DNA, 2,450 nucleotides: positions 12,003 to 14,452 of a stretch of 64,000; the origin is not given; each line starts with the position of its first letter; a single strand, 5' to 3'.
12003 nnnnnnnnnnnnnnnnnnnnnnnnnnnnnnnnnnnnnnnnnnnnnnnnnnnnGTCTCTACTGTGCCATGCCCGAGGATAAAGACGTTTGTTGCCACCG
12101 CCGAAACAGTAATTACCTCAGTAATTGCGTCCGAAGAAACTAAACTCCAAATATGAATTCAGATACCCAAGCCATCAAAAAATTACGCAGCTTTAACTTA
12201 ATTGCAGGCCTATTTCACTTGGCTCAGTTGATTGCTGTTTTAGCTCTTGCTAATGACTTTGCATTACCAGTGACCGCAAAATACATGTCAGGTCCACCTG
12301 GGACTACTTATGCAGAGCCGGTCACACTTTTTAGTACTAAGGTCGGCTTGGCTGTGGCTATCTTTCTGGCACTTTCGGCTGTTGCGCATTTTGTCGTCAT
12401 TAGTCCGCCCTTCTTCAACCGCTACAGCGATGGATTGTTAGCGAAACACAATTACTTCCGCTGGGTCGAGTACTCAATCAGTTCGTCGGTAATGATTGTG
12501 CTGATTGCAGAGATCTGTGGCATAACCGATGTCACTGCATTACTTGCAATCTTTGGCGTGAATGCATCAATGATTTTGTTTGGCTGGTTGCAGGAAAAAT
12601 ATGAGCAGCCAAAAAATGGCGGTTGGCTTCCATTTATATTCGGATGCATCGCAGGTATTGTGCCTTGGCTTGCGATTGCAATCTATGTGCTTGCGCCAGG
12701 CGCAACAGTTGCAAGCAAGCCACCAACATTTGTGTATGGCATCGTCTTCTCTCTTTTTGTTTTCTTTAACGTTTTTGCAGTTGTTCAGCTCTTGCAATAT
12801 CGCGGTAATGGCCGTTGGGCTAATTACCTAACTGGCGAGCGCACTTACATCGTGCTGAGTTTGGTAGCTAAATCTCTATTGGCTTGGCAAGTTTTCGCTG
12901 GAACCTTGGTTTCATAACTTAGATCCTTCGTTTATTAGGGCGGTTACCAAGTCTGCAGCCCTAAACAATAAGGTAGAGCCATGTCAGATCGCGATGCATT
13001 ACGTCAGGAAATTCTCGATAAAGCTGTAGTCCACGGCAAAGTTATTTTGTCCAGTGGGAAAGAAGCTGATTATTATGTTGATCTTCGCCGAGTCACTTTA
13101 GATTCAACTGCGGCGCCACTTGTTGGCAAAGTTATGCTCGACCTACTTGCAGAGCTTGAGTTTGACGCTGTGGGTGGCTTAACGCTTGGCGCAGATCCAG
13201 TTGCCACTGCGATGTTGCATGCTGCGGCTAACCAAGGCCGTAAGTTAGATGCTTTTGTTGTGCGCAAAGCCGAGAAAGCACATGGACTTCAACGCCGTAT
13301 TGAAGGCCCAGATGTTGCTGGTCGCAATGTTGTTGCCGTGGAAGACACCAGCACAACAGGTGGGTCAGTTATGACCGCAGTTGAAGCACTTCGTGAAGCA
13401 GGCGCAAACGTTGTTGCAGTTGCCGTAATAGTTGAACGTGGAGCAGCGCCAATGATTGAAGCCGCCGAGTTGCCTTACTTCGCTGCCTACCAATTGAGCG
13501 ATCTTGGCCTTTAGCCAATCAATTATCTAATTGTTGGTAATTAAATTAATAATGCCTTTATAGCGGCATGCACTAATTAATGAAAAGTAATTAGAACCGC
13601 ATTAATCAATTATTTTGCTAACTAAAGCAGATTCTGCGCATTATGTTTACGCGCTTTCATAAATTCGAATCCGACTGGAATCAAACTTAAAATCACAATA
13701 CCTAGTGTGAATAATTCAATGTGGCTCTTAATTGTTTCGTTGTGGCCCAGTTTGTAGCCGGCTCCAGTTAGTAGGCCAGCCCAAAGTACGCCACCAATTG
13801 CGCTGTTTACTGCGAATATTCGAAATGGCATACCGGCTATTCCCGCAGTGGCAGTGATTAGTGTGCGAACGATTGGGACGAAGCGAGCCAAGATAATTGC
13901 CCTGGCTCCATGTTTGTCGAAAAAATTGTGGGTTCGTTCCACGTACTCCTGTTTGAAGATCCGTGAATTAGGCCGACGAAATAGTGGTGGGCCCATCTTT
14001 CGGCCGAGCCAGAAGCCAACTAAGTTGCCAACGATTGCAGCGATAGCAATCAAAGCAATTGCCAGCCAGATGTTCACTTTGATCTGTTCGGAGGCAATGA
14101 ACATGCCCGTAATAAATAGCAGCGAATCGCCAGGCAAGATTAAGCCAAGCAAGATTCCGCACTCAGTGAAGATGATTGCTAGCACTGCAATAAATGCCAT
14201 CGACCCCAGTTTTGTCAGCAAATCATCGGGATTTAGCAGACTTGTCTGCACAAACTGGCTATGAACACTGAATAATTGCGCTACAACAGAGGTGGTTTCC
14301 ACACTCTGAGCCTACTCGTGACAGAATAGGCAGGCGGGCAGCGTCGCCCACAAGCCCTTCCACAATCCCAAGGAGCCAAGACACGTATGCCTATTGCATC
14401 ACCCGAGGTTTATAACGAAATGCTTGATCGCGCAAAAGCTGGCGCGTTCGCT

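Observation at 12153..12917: Heliorhodopsin gene: inverted-topology retinal protein of unresolved function in a housekeeping neighbourhood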

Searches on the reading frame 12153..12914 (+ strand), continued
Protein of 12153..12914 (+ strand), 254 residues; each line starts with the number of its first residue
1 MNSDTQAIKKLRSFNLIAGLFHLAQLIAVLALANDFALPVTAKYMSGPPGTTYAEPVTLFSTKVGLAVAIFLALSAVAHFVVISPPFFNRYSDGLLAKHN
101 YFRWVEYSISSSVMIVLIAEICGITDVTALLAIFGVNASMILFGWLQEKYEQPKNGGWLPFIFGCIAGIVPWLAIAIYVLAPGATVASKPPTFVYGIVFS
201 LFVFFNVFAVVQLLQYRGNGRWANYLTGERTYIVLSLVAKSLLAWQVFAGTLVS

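Call 56: search_protein_families(library=pfam, proteins=[L055:8376-9107:-, L053:4447-5871:+, L020:274-1980:+, L022:4265-5980:+, L043:6216-7196:-, L011:2023-2895:-, L066:987-1286:-, L051:7076-7516:+, L037:920-2449:-, L070:3817-5913:+], max_evalue=0.0001)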
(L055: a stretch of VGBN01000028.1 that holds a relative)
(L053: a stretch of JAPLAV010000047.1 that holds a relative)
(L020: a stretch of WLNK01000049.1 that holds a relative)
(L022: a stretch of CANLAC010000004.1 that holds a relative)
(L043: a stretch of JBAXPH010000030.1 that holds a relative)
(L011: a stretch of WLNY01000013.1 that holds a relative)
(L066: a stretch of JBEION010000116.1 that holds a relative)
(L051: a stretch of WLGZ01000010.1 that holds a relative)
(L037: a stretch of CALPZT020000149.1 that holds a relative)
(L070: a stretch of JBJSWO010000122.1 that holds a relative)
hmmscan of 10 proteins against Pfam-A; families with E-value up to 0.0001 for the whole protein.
L055:8376-9107:- (244 aa): 1 family
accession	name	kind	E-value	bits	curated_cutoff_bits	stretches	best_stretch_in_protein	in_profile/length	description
PF03575.23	Peptidase_S51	-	7.9e-18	65.3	23.9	1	8-205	2-197/206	Peptidase family S51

L053:4447-5871:+ (475 aa): 2 families
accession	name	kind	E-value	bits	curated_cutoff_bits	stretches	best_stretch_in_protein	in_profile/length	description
PF00120.29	Gln-synt_C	-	1.2e-138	462.4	24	1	106-472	2-344/344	Glutamine synthetase, catalytic domain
PF03951.24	Gln-synt_N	-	1.1e-29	102.3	33.4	1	17-98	1-82/82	Glutamine synthetase, beta-Grasp domain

L020:274-1980:+ (569 aa): 2 families
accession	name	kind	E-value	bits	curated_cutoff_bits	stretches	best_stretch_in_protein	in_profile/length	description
PF02540.23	NAD_synthase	-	4e-69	232.9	21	1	294-541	2-241/242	NAD synthase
PF00795.27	CN_hydrolase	-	3.2e-32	112.3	23.2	1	13-259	1-250/256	Carbon-nitrogen hydrolase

L022:4265-5980:+ (572 aa): 2 families
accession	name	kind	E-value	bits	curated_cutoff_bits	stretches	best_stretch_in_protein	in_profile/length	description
PF01040.23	UbiA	-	8e-24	84.7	34.2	1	62-276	3-226/250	UbiA prenyltransferase family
PF02230.22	Abhydrolase_2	-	2.8e-06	27.8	23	1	339-497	14-184/217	Phospholipase/Carboxylesterase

L043:6216-7196:- (327 aa): 3 families
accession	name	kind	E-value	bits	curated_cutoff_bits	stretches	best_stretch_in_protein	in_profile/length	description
PF08240.17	ADH_N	-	5.1e-20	72.1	23.5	1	24-125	1-104/104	Alcohol dehydrogenase GroES-like domain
PF00107.32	ADH_zinc_N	-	5.9e-20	72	31.8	1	165-287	1-128/129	Zinc-binding dehydrogenase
PF13602.12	ADH_zinc_N_2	-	2.3e-06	29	27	1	211-315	18-125/134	Zinc-binding dehydrogenase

L011:2023-2895:- (291 aa): 1 family
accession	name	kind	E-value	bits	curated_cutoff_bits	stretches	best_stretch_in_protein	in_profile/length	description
PF02548.21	Pantoate_transf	-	5.9e-100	334.4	28.7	1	33-285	1-258/259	Ketopantoate hydroxymethyltransferase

L066:987-1286:- (100 aa): 2 families
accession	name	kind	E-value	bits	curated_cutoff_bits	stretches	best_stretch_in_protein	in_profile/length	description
PF10502.14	Peptidase_S26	-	3.9e-12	46.9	22.9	1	53-91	130-168/168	Signal peptidase, peptidase S26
PF00717.28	Peptidase_S24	-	5.5e-06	26.5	23.3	1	5-65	37-96/116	Peptidase S24-like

L051:7076-7516:+ (147 aa): 1 family
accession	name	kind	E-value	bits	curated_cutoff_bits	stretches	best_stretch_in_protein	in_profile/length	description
PF09055.16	Sod_Ni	-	3.1e-41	141.3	25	1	27-146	3-127/127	Nickel-containing superoxide dismutase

L037:920-2449:- (510 aa): 1 family
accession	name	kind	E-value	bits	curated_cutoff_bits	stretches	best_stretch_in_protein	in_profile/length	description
PF04244.19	DPRP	-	2e-49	168.9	22.1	1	16-221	2-218/224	Deoxyribodipyrimidine photo-lyase-related protein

L070:3817-5913:+ (699 aa): 1 family
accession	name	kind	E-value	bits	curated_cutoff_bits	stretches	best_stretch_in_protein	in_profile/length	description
PF01564.23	Spermine_synth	-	4.6e-10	39.8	22.9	1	292-420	20-140/186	Spermine/spermidine synthase domain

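Call 66: predict_structure(alignment_id=A1)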
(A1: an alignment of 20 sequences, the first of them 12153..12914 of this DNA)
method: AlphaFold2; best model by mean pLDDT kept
length: 254 residues; sequences in the alignment: 20
mean_pLDDT: 55.2   pTM: 0.46
mean pLDDT of the five models: 55.2, 51.3, 50.9, 46.6, 39.9
residues with pLDDT >= 90: 0; 70-90: 36; 50-70: 130; < 50: 88
segments of 3 or more residues with pLDDT < 50: 151-194, 196-198, 221-254
pLDDT, mean of each block of 10 residues (from residue 1): 63 74 70 60 58 66 66 73 73 62 54 57 57 55 53 44 46 44 41 48 52 51 40 44 39 32
secondary structure, 60 per line:
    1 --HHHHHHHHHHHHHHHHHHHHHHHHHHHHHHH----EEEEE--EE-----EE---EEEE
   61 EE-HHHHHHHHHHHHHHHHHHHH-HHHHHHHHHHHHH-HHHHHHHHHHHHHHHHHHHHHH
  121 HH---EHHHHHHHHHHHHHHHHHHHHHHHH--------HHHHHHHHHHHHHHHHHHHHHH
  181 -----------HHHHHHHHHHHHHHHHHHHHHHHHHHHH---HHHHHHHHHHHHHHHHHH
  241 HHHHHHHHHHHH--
elements in order: H3-33 E38-42 E57-62 H64-83 H85-97 H99-122 H127-150 H159-180 H192-219 H223-252

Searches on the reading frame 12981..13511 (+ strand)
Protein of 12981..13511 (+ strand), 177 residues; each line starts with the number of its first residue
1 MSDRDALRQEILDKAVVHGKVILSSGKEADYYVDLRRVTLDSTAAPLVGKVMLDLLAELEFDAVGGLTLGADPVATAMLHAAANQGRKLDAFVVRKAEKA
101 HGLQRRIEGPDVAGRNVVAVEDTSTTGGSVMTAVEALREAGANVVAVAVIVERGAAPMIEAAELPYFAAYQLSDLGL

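Call 3: search_protein_families(library=pfam, proteins=[window:12981-13511:+], max_evalue=0.01)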
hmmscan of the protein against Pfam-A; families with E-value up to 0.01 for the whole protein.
window:12981-13511:+ (177 aa): 2 families
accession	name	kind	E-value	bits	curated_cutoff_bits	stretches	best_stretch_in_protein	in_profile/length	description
PF00156.33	Pribosyltran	-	7.3e-09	35.6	26.3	1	63-156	32-129/158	Phosphoribosyl transferase domain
PF14681.12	UPRTase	-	0.003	17.5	27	1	112-151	118-160/206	Uracil phosphoribosyltransferase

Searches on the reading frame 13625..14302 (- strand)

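Call 3: search_protein_families(library=pfam, proteins=[window:13625-14302:-], max_evalue=0.01)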
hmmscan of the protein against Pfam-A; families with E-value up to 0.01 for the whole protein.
window:13625-14302:- (226 aa): 1 family
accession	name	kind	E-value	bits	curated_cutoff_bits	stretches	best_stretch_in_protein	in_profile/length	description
PF09335.16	VTT_dom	-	1.1e-25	91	33.9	1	56-183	1-122/123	VTT domain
